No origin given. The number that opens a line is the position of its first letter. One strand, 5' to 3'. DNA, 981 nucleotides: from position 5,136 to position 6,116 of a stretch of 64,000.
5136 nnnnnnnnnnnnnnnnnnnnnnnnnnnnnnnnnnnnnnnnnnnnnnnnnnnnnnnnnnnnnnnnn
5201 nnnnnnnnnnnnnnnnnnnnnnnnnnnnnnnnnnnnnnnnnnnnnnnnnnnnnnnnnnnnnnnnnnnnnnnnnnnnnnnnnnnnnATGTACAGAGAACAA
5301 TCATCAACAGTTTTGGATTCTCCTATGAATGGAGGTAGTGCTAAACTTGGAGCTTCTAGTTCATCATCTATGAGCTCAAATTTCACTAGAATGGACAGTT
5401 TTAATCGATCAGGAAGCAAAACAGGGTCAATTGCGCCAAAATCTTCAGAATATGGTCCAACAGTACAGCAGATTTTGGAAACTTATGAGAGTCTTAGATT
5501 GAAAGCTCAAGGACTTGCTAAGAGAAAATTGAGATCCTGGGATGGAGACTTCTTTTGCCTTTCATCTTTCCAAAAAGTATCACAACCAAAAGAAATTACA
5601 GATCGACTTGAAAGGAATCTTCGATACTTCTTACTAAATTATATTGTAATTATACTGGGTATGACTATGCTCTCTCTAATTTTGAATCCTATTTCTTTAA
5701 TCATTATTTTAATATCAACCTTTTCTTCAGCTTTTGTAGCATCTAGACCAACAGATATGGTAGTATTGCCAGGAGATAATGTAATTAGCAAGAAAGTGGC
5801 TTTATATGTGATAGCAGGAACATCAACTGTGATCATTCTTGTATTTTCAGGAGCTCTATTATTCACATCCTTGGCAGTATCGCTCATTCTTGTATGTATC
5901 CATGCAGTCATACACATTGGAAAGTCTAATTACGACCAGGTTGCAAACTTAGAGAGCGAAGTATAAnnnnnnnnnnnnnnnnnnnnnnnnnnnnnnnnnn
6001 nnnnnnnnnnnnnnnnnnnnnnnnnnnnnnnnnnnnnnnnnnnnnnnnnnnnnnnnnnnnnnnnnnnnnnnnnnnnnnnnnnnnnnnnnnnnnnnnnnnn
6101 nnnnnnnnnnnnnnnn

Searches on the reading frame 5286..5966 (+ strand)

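Call 63: search_protein_families(library=pfam, proteins=[window:5286-5966:+], max_evalue=0.00001)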
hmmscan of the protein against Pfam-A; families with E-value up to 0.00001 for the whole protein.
window:5286-5966:+ (226 aa): 1 family
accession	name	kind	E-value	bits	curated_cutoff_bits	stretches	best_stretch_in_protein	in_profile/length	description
PF03208.24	PRA1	-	5e-25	88.2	30.1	1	81-210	5-133/143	PRA1 family protein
